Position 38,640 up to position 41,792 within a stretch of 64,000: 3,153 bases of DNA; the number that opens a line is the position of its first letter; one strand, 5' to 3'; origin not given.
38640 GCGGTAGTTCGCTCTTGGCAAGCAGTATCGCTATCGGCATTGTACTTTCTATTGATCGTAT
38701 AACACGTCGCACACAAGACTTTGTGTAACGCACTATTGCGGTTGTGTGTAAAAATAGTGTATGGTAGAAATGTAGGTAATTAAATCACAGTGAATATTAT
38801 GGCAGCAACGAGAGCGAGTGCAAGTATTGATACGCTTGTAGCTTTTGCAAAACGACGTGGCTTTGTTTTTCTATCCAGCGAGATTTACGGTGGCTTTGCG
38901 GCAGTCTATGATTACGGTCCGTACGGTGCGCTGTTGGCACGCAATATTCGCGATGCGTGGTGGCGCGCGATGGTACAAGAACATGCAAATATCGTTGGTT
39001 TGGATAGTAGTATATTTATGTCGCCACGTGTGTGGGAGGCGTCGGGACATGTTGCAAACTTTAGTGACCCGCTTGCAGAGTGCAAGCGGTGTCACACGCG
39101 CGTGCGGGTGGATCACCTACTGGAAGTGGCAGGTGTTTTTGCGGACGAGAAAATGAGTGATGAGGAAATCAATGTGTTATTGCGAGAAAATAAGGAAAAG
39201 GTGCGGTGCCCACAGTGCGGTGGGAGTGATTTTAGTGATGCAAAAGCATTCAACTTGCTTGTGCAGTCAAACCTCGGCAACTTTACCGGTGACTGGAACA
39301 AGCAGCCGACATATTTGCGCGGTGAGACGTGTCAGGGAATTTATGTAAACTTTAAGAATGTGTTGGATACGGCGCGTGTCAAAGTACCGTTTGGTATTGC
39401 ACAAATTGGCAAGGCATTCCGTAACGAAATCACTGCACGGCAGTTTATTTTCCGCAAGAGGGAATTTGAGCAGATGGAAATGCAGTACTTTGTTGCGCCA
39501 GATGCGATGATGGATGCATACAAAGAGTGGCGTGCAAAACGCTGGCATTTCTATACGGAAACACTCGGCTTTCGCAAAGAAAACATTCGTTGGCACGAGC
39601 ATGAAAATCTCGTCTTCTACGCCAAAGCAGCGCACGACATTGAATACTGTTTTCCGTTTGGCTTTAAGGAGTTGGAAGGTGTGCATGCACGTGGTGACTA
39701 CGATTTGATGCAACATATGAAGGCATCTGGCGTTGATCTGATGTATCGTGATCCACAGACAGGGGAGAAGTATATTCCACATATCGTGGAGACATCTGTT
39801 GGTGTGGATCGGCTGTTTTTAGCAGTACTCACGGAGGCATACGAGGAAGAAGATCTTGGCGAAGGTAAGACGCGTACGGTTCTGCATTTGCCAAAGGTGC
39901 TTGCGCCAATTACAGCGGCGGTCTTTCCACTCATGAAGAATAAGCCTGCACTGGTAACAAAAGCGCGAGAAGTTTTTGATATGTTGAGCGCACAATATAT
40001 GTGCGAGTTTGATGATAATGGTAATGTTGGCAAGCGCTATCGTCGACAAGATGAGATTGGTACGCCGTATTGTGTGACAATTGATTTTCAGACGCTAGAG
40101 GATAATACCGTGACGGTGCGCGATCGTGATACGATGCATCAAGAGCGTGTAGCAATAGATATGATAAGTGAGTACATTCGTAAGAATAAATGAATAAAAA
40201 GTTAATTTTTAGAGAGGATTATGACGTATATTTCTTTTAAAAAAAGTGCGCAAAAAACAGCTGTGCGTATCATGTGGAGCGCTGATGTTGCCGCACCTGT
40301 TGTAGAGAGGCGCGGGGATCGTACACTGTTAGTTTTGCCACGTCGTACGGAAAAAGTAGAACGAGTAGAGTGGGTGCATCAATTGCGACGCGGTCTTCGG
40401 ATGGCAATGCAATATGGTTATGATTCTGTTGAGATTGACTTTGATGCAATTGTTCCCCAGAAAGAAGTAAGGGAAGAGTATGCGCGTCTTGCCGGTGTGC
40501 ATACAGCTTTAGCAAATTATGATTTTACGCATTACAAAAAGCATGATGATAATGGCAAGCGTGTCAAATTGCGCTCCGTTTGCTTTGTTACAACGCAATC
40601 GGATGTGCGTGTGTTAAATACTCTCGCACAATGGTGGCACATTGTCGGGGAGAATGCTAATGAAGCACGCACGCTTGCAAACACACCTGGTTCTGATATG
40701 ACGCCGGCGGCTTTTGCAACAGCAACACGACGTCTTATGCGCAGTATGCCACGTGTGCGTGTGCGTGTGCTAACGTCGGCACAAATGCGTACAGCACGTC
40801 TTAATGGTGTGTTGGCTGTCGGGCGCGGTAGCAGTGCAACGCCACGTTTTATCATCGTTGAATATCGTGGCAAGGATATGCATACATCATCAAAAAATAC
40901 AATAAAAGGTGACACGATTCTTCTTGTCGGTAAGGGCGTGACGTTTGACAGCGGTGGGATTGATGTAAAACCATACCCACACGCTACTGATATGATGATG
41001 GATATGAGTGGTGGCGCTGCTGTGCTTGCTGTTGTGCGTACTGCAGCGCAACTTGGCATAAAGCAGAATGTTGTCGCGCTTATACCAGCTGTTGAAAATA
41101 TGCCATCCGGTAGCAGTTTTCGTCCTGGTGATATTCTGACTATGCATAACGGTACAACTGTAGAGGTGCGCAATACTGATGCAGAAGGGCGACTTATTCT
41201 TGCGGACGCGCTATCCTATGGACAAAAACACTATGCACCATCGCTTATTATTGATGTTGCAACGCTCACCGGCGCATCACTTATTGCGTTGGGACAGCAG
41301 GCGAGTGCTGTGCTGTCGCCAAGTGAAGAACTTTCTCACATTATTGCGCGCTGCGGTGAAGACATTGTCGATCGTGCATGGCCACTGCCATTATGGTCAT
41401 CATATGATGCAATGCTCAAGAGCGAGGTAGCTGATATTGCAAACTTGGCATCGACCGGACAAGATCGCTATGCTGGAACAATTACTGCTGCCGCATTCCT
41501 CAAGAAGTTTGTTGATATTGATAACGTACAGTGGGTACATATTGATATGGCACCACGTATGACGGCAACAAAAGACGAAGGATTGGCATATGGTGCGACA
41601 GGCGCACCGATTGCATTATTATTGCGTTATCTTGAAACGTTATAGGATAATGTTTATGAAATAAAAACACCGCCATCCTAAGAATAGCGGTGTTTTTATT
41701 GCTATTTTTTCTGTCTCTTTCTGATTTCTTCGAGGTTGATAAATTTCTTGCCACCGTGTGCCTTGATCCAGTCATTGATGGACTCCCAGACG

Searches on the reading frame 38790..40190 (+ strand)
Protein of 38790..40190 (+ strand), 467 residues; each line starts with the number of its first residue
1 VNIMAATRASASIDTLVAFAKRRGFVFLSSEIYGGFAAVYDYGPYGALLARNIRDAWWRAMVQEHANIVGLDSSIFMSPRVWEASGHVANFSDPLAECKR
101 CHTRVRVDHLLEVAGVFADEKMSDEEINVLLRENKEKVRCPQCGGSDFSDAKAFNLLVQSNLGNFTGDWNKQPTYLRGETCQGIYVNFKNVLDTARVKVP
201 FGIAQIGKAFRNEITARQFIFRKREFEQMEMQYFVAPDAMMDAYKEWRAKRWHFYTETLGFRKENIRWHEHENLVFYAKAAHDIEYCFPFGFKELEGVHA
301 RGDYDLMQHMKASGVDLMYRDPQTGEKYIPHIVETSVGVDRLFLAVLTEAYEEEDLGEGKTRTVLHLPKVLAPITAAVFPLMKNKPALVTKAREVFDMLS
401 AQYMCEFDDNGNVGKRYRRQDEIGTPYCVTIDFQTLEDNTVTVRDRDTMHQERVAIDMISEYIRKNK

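Call 17: search_protein_families(library=pfam, max_evalue=0.001, proteins=[window:38790-40190:+])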
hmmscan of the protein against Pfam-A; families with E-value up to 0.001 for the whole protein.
window:38790-40190:+ (467 aa): 2 families
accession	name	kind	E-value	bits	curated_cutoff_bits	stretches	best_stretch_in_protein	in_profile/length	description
PF03129.25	HGTP_anticodon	-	1.2e-22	80.3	21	1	376-466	2-94/94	Anticodon binding domain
PF00587.30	tRNA-synt_2b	-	5.4e-15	56.3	29.3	1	170-348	7-177/179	tRNA synthetase class II core domain (G, H, P, S and T)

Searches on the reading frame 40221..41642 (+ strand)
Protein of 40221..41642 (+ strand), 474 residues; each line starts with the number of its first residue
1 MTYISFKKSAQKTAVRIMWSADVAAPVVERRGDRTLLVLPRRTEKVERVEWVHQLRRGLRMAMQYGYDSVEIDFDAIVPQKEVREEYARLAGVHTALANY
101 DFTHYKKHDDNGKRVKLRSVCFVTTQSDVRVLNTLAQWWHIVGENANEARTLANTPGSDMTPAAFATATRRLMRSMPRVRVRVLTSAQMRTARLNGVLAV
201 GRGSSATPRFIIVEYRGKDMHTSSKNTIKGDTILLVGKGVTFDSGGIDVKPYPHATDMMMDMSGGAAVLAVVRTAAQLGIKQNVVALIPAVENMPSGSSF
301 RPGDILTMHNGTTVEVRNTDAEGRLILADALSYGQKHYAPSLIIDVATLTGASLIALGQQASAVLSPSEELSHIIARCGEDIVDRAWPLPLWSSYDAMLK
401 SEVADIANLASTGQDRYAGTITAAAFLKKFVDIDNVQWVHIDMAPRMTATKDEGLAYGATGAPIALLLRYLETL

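Call 17: search_protein_families(library=pfam, max_evalue=0.001, proteins=[window:40221-41642:+])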
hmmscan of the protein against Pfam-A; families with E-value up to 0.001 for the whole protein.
window:40221-41642:+ (474 aa): 1 family
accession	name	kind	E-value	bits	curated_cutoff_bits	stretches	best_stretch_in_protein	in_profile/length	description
PF00883.26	Peptidase_M17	-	1.9e-106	356.3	25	1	148-467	2-309/310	Cytosol aminopeptidase family, catalytic domain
